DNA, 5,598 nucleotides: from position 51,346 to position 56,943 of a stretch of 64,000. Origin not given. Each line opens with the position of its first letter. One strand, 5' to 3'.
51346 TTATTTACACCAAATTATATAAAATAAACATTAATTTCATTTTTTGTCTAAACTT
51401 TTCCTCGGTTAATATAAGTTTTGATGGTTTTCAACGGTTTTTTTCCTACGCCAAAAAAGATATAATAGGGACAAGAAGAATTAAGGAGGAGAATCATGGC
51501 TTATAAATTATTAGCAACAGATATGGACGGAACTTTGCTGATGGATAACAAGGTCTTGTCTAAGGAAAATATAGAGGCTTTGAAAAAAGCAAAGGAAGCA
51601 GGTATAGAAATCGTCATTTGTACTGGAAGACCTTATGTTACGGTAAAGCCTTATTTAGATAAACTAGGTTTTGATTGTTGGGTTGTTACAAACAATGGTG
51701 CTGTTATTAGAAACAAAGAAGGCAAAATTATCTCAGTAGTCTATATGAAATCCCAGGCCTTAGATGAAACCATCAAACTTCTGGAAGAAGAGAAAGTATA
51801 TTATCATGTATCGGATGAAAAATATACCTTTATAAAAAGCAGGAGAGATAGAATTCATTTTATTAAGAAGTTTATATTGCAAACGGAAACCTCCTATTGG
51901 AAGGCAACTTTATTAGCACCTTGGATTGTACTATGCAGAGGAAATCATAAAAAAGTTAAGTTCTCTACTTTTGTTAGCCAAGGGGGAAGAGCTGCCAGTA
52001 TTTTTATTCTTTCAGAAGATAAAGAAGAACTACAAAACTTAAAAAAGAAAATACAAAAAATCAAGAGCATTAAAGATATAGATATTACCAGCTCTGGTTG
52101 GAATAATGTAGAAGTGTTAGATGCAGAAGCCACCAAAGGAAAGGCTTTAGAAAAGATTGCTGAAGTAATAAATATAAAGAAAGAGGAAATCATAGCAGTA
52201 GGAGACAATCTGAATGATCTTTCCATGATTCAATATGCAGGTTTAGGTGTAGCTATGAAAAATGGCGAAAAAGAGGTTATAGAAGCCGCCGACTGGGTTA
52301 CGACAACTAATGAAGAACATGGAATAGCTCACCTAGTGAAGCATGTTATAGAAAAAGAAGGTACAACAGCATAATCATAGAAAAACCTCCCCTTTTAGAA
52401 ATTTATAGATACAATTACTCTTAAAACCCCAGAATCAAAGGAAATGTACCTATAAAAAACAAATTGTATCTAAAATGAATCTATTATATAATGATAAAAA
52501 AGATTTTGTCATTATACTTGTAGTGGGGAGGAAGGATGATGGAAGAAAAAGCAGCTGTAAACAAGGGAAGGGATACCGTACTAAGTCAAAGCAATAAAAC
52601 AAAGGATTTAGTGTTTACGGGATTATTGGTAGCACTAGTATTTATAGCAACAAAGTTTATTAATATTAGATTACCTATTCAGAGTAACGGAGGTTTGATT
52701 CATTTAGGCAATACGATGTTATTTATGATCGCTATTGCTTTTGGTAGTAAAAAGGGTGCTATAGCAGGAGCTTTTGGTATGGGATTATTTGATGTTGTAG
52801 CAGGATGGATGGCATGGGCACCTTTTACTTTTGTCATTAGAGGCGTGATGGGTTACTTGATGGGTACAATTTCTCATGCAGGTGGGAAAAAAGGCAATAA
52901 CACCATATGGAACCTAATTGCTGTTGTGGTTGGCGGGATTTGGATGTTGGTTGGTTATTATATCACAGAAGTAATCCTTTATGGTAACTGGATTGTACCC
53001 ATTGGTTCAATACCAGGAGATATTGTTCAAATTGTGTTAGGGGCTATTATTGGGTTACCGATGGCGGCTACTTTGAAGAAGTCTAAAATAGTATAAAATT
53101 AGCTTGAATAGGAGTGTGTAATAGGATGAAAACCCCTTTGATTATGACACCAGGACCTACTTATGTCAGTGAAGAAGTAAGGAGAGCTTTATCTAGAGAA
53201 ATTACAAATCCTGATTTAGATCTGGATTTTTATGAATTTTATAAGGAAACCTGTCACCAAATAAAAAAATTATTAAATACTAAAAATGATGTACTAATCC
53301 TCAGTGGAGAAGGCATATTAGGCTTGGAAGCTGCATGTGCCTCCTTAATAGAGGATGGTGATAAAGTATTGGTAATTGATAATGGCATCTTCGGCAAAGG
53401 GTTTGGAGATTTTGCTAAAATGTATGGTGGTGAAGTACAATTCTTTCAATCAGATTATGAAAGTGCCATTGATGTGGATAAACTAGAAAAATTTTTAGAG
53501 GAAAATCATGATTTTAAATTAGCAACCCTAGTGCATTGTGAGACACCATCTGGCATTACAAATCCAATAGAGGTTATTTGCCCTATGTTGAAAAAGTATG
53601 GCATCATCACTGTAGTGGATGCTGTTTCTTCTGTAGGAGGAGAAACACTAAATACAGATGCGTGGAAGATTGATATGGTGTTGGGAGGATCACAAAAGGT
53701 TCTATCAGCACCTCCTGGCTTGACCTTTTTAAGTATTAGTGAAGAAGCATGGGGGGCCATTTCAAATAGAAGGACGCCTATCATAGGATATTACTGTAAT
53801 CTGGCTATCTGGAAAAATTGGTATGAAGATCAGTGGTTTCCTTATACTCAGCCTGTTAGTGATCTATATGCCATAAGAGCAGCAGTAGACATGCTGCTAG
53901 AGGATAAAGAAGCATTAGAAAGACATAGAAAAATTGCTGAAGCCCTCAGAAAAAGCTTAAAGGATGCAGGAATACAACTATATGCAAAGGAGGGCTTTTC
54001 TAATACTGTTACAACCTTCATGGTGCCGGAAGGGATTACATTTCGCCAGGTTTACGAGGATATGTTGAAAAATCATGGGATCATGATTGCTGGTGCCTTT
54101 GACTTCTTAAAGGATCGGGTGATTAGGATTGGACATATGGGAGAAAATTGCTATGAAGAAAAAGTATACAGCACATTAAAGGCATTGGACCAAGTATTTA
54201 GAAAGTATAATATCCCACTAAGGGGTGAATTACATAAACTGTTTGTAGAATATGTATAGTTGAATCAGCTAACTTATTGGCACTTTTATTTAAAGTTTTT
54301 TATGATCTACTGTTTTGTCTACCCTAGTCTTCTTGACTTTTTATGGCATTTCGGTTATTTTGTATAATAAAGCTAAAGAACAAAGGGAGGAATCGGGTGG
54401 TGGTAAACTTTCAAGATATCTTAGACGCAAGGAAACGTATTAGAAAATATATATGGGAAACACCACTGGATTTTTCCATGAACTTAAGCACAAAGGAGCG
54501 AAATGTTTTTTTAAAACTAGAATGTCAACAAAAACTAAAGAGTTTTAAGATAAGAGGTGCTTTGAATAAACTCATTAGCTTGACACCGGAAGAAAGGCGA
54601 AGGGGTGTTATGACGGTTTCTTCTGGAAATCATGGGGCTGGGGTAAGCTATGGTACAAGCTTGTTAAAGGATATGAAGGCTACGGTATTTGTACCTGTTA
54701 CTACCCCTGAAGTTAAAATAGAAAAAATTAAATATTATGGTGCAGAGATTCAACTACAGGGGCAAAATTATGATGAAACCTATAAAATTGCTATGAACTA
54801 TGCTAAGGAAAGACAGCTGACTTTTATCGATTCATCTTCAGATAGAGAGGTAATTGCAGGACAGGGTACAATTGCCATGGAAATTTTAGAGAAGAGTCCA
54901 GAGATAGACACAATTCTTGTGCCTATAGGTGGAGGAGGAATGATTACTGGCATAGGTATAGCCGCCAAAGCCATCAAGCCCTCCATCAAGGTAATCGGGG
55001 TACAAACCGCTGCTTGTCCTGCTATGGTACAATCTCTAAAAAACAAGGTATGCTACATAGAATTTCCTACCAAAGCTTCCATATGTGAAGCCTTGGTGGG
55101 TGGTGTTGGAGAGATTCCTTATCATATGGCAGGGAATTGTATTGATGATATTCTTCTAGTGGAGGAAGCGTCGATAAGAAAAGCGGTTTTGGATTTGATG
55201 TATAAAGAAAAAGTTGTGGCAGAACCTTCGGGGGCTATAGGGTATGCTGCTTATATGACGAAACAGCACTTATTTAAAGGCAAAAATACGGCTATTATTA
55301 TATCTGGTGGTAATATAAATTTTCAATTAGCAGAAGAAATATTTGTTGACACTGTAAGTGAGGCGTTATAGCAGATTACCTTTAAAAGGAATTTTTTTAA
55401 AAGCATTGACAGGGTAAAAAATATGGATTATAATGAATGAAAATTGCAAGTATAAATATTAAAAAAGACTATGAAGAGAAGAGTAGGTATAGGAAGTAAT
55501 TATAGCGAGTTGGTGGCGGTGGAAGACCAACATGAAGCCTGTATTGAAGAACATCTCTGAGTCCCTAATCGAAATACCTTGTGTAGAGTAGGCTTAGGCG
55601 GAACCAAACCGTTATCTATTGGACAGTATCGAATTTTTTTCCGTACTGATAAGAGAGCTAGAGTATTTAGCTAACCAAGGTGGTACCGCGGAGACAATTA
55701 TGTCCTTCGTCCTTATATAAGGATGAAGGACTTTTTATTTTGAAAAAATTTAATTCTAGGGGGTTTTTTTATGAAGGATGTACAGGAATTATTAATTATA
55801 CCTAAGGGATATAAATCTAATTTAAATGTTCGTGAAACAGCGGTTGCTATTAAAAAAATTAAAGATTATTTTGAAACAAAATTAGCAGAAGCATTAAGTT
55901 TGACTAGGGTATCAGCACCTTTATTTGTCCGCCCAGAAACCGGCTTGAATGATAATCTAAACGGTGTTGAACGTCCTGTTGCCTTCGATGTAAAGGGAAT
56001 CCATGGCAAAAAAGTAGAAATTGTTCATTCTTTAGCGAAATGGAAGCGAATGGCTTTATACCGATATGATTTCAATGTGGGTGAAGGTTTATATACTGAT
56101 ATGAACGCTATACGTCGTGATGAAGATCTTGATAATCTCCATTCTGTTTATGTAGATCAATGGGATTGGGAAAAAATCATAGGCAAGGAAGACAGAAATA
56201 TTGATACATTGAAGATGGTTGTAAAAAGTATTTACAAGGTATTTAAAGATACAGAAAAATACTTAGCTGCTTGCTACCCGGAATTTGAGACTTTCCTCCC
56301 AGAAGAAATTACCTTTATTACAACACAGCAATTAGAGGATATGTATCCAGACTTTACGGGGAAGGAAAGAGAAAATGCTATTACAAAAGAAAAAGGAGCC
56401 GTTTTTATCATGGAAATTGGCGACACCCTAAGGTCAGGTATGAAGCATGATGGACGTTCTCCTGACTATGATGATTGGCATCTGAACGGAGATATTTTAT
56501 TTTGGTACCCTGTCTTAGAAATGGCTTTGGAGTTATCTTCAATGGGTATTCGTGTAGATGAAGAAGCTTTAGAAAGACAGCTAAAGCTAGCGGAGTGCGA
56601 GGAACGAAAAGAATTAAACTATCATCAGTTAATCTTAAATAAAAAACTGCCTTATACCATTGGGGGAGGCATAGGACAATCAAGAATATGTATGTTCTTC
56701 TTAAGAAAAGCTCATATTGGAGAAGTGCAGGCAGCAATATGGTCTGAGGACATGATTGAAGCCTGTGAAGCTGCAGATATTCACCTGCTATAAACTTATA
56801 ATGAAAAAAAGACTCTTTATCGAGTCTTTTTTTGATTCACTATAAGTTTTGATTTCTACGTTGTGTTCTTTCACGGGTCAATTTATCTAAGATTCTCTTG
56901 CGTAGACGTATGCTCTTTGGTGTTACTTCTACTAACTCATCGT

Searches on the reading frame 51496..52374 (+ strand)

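Call 43: search_protein_families(library=pfam, proteins=[window:51496-52374:+], max_evalue=0.00001)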
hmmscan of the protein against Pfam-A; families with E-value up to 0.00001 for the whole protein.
window:51496-52374:+ (292 aa): 4 families
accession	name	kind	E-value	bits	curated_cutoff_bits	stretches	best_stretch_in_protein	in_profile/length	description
PF08282.18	Hydrolase_3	-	2.6e-66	224.4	20.9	1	6-280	1-254/255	haloacid dehalogenase-like hydrolase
PF05116.19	S6PP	-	2.1e-15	57.4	20.3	1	169-265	122-217/247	Sucrose-6F-phosphate phosphohydrolase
PF00702.32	Hydrolase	-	7.1e-14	53.1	26.4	1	203-249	145-191/191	haloacid dehalogenase-like hydrolase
PF12710.13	HAD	-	3.7e-08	34.5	27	0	21-64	86-129/189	haloacid dehalogenase-like hydrolase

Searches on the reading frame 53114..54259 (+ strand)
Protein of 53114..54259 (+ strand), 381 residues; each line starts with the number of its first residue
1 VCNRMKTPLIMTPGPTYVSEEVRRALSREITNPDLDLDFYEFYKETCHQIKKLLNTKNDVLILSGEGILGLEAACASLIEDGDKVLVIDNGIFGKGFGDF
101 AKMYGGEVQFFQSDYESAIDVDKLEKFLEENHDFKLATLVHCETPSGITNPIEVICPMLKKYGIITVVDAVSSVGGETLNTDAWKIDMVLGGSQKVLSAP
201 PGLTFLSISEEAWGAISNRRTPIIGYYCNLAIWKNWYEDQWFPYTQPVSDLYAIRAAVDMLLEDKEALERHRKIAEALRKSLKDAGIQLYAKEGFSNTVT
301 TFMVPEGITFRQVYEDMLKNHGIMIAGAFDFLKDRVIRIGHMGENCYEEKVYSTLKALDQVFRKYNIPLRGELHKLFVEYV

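Call 43: search_protein_families(library=pfam, proteins=[window:53114-54259:+], max_evalue=0.00001)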
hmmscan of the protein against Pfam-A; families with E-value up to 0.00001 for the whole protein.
window:53114-54259:+ (381 aa): 2 families
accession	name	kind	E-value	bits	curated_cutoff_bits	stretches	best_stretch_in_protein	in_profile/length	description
PF00266.25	Aminotran_5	-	3e-26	92.7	21.5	1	34-325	36-335/371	Aminotransferase class-V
PF00155.27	Aminotran_1_2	-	1.2e-07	31.8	19.7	1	41-176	42-192/361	Aminotransferase class I and II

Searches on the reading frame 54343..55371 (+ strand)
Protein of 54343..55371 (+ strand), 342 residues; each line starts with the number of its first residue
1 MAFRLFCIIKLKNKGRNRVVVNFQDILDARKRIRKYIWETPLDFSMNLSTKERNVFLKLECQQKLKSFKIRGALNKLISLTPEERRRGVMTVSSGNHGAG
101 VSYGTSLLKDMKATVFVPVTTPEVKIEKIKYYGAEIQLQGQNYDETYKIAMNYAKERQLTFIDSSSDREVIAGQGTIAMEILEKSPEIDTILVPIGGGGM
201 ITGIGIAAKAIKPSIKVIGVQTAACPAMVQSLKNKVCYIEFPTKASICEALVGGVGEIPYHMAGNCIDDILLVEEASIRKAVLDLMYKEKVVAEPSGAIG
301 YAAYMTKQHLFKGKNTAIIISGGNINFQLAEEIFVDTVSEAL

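Call 43: search_protein_families(library=pfam, proteins=[window:54343-55371:+], max_evalue=0.00001)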
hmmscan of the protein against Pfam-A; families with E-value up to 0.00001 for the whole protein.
window:54343-55371:+ (342 aa): 1 family
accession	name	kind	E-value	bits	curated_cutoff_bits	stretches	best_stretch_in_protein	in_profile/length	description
PF00291.31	PALP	-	8.4e-68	229.3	35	1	34-322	2-295/295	Pyridoxal-phosphate dependent enzyme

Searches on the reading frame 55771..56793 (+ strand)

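Call 43: search_protein_families(library=pfam, proteins=[window:55771-56793:+], max_evalue=0.00001)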
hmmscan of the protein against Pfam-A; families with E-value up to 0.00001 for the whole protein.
window:55771-56793:+ (340 aa): 1 family
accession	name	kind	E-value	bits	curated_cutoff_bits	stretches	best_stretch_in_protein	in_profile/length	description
PF03590.20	AsnA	-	1.5e-112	375.4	27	1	26-250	3-227/228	Aspartate-ammonia ligase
